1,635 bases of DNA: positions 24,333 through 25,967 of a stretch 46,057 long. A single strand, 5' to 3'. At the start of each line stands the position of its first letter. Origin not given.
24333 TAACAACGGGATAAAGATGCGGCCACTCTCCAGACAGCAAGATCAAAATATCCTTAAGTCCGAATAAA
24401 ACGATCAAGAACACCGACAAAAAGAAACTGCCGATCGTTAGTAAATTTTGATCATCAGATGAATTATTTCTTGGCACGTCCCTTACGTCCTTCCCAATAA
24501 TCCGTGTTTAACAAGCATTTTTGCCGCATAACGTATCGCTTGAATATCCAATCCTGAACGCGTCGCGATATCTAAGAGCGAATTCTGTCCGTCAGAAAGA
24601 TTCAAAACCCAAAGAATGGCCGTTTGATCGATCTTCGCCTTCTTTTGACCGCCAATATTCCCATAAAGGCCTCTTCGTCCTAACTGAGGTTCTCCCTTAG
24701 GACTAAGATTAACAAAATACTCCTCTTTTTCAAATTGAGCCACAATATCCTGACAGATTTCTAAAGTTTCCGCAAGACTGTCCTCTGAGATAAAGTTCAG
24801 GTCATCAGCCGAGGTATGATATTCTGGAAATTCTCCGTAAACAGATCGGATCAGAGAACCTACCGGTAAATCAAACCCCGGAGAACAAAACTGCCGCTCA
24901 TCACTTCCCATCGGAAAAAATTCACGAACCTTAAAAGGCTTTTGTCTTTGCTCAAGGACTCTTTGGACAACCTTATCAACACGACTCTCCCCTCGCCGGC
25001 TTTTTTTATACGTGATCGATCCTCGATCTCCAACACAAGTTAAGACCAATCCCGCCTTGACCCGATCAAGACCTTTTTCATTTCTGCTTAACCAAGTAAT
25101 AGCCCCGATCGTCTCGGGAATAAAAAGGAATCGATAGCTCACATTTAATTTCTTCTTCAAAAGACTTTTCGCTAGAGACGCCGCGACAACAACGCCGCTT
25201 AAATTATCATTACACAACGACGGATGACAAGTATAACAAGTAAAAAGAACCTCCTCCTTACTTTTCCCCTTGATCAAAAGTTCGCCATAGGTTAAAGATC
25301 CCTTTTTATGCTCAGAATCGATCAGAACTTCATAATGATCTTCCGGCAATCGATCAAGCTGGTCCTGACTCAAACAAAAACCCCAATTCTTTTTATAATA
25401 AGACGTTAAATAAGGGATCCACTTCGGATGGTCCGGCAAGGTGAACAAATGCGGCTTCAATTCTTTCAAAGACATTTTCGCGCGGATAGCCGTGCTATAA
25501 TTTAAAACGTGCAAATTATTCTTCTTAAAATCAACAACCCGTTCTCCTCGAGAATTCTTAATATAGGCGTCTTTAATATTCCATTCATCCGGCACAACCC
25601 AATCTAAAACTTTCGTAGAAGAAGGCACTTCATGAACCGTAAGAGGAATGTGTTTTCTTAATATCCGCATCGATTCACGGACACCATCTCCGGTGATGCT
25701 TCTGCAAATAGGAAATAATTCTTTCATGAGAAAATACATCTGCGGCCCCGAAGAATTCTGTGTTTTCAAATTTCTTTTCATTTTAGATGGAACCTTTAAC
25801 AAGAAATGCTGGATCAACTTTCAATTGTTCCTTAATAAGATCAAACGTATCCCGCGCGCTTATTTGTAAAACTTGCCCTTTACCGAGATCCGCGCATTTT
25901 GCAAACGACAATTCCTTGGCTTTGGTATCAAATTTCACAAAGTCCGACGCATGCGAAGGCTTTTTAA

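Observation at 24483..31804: ACP-dependent acyl-tailoring module attached to a pseudaminic-acid operon: candidate new nonulosonate N-acyl chemistry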

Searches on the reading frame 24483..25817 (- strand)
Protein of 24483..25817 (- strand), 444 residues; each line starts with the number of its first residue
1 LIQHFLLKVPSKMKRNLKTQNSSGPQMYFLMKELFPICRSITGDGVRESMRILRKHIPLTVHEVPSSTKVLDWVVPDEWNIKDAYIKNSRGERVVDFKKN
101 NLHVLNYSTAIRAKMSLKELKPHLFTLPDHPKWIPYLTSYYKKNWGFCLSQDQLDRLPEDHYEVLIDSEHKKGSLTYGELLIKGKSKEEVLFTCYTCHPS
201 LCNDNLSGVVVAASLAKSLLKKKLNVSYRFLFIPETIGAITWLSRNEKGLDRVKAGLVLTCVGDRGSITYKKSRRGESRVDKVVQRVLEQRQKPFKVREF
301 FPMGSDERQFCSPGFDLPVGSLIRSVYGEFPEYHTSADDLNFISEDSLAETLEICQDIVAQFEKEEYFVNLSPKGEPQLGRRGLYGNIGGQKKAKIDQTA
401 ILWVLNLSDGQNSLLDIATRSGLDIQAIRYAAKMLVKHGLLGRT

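Call 4: search_protein_families(library=pfam, proteins=[window:24483-25817:-], max_evalue=0.01)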
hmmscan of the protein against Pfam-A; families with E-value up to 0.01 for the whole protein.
window:24483-25817:- (444 aa): 4 families
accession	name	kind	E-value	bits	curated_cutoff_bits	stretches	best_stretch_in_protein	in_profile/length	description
PF16254.10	DUF4910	-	1.4e-110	368.4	26.6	1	28-364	1-246/247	Domain of unknown function (DUF4910)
PF09940.16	DUF2172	-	1.3e-40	138.1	27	1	78-169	1-92/92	Domain of unknown function (DUF2172)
PF16221.11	HTH_47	-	1.9e-27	95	27.1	1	368-441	3-76/78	winged helix-turn-helix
PF04389.22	Peptidase_M28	-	3.8e-06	27.2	21.3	1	203-356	31-190/193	Peptidase family M28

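Call 7: search_protein_families(library=ncbifam, proteins=[window:24483-25817:-], max_evalue=0.01)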
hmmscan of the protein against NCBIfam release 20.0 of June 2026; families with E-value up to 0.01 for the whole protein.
window:24483-25817:- (444 aa): 0 families

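Call 26: find_homologous_proteins(query=window:24483-25781:-, max_evalue=1e-10)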
Query window:24483-25781:- (432 aa): 8000 proteins with E <= 1e-10 among 8000 candidates; the best 120 are listed.
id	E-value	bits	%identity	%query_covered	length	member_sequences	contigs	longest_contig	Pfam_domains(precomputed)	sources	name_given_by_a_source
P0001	8.4e-294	992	100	100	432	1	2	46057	PF04389.23,PF09940.17,PF16221.12,PF16254.11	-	-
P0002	3.6e-183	627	64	97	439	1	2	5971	PF09940.17,PF16221.12,PF16254.11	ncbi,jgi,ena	-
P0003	5.0e-180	617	63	97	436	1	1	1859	PF09940.17,PF16221.12,PF16254.11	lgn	-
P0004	5.1e-179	614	61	99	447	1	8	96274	PF09940.17,PF16221.12,PF16254.11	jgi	-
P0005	1.3e-178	612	62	97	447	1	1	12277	PF09940.17,PF16221.12,PF16254.11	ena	-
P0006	5.4e-178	610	60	100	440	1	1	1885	PF09940.17,PF16221.12,PF16254.11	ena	-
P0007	2.2e-177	608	61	97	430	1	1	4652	PF09940.17,PF16221.12,PF16254.11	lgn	-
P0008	3.8e-177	607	62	96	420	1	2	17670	PF09940.17,PF16221.12,PF16254.11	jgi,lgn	-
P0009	1.5e-176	605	63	95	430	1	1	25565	PF09940.17,PF16221.12,PF16254.11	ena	-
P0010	1.9e-176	605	60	97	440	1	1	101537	PF09940.17,PF16221.12,PF16254.11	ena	-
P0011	4.4e-176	604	61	97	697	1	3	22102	PF09940.17,PF16221.12,PF02522.20,PF16254.11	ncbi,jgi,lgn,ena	-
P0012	8.0e-176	603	61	99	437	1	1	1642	PF09940.17,PF16221.12,PF16254.11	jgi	jgi:aminopeptidase-like protein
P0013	1.4e-175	602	62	97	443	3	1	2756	PF09940.17,PF16221.12,PF16254.11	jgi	jgi:aminopeptidase-like protein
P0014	2.2e-175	602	59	97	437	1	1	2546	PF09940.17,PF16221.12,PF16254.11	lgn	-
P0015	2.5e-175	601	61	97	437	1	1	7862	PF04389.23,PF09940.17,PF16221.12,PF16254.11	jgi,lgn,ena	-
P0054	1.2e-171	589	58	96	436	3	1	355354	PF09940.17,PF16221.12,PF16254.11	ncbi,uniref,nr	ncbi:DUF4910 domain-containing protein [Nitrosopumilus sp.]|uniref:DUF4910 domain-containing protein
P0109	1.3e-169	583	57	100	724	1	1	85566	PF09940.17,PF16221.12,PF02522.20,PF16254.11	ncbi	-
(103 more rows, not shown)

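Call 92: search_solved_structures(query=window:24483-25781:-, max_evalue=0.001, show_alignments=1)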
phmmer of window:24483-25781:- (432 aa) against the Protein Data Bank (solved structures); distinct sequences matched with E-value up to 0.001: 1.
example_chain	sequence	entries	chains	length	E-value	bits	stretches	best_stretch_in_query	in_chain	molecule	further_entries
3k9t_A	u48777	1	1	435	1.7e-163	547.5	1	6-428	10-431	putative peptidase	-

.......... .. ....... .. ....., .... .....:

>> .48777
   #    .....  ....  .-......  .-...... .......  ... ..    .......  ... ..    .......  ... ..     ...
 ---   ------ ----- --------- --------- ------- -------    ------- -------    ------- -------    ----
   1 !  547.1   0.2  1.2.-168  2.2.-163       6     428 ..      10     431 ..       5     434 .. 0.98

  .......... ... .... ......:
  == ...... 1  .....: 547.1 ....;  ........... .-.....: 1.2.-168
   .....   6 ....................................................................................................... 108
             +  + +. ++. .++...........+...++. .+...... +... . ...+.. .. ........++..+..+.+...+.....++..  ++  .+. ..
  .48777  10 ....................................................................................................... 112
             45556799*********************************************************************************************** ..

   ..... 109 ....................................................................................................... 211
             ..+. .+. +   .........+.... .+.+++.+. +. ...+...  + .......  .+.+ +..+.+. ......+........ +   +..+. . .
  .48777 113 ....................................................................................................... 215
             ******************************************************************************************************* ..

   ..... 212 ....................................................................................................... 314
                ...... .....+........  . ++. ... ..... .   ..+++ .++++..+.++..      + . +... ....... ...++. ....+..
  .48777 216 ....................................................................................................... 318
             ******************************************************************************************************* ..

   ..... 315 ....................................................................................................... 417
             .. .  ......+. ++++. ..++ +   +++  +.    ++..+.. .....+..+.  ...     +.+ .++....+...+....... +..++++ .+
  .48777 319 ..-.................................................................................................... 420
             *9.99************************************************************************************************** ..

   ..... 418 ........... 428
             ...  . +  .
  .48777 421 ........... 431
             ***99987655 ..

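Call 95: find_encoding_contigs(protein=P0054, flank=10000, max_places=2)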
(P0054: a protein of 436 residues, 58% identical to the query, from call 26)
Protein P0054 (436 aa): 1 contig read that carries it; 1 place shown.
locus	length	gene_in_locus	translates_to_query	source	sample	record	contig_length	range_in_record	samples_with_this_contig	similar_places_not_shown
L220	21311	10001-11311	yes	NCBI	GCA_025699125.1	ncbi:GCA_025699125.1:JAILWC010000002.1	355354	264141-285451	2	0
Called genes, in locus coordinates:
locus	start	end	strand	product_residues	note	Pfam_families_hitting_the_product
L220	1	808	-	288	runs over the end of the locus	PF00685:Sulfotransfer_1, PF13469:Sulfotransfer_3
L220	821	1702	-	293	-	-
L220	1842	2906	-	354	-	PF00483:NTP_transferase, PF12804:NTP_transf_3, PF00132:Hexapep (weak), PF25087:GMPPB_C, PF25084:LbH_EIF2B (weak)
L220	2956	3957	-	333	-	PF01073:3Beta_HSD, PF01370:Epimerase, PF02719:Polysacc_synt_2, PF04321:RmlD_sub_bind, PF16363:GDP_Man_Dehyd, PF07993:NAD_binding_4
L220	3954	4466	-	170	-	PF00908:dTDP_sugar_isom, PF14667:Polysacc_synt_C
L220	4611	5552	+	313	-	PF01073:3Beta_HSD (weak), PF01370:Epimerase, PF04321:RmlD_sub_bind, PF16363:GDP_Man_Dehyd, PF02719:Polysacc_synt_2, PF07993:NAD_binding_4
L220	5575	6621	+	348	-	PF13641:Glyco_tranf_2_3, PF00535:Glycos_transf_2, PF10111:Glyco_tranf_2_2, PF13632:Glyco_trans_2_3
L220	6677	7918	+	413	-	PF08421:Methyltransf_13, PF13489:Methyltransf_23, PF08241:Methyltransf_11, PF08242:Methyltransf_12, PF08484:Methyltransf_14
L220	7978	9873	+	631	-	PF27859:LIC12162 (weak)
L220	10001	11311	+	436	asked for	PF16254:DUF4910, PF09940:DUF2172, PF16221:HTH_47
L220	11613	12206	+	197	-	PF01728:FtsJ (weak), PF05401:NodS, PF07021:MetW (weak), PF13489:Methyltransf_23, PF13847:Methyltransf_31, PF08241:Methyltransf_11, PF08242:Methyltransf_12, PF13649:Methyltransf_25, +1 more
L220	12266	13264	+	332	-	PF00106:adh_short, PF01073:3Beta_HSD, PF01370:Epimerase, PF02719:Polysacc_synt_2, PF04321:RmlD_sub_bind, PF05368:NmrA, PF07993:NAD_binding_4, PF13460:NAD_binding_10, +2 more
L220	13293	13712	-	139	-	PF00583:Acetyltransf_1 (weak)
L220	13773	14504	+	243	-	PF03102:NeuB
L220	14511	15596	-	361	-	PF01041:DegT_DnrJ_EryC1, PF00155:Aminotran_1_2, PF05889:SepSecS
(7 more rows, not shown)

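Call 98: find_encoding_contigs(protein=P0109, flank=9000, max_places=1)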
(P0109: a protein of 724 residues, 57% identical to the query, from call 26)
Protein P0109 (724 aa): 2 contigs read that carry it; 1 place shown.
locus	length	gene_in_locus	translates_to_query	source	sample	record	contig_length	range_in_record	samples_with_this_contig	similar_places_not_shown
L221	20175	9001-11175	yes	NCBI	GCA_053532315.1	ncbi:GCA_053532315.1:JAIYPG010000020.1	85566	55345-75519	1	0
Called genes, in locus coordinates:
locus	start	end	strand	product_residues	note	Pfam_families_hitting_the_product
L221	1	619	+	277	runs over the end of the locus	-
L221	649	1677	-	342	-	PF04007:DUF354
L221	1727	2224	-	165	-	-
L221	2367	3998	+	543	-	-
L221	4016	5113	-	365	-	PF13477:Glyco_trans_4_2 (weak), PF13439:Glyco_transf_4, PF13579:Glyco_trans_4_4 (weak), PF00534:Glycos_transf_1, PF13692:Glyco_trans_1_4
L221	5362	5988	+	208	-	-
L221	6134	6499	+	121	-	PF01648:ACPS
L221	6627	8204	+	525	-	PF00501:AMP-binding, PF13193:AMP-binding_C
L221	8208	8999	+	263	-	PF13302:Acetyltransf_3, PF13420:Acetyltransf_4, PF00583:Acetyltransf_1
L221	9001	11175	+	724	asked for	PF02522:Antibiotic_NAT, PF16254:DUF4910, PF09940:DUF2172, PF16221:HTH_47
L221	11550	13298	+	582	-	PF02543:Carbam_trans_N, PF16861:Carbam_trans_C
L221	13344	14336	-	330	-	-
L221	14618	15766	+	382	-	-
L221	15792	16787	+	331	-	-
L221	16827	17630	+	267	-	PF00459:Inositol_P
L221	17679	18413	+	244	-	PF00702:Hydrolase, PF13419:HAD_2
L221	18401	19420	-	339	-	PF00480:ROK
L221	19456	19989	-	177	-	PF01467:CTP_transf_like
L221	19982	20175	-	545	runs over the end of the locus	PF00294:PfkB, PF13580:SIS_2, PF01380:SIS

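Call 99: find_encoding_contigs(protein=P0011, flank=9000, max_places=1)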
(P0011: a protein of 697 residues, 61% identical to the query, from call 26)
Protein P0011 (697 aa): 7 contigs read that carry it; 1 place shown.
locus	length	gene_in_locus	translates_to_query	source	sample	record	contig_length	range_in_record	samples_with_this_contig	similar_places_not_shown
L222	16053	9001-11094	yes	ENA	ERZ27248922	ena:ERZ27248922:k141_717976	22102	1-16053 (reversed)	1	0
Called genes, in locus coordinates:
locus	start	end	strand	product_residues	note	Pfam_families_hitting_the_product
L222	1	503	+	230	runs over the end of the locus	PF08889:WbqC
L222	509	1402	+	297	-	PF02353:CMAS, PF13489:Methyltransf_23, PF07021:MetW, PF13847:Methyltransf_31, PF08241:Methyltransf_11, PF08242:Methyltransf_12, PF13649:Methyltransf_25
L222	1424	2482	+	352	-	PF04055:Radical_SAM, PF13186:SPASM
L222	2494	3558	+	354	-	PF03102:NeuB, PF08666:SAF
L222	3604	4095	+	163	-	PF13302:Acetyltransf_3, PF13420:Acetyltransf_4, PF00583:Acetyltransf_1, PF13673:Acetyltransf_10, PF13508:Acetyltransf_7 (weak)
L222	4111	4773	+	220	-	PF02698:DUF218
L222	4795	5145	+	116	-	PF01648:ACPS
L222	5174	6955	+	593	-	PF21211:FkbH_N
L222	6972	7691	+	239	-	-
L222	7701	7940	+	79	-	-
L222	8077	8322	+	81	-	PF13669:Glyoxalase_4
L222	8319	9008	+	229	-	PF05148:Methyltransf_8 (weak), PF05175:MTS (faint), PF13489:Methyltransf_23, PF07021:MetW, PF08241:Methyltransf_11, PF08242:Methyltransf_12 (faint), PF13649:Methyltransf_25 (weak), PF13847:Methyltransf_31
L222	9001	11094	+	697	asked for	PF02522:Antibiotic_NAT, PF16254:DUF4910, PF09940:DUF2172, PF16221:HTH_47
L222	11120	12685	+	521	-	-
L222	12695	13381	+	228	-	PF13847:Methyltransf_31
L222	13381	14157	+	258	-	-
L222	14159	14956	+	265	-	PF00535:Glycos_transf_2, PF10111:Glyco_tranf_2_2, PF13641:Glyco_tranf_2_3 (weak)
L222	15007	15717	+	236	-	PF08241:Methyltransf_11 (weak)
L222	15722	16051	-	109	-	?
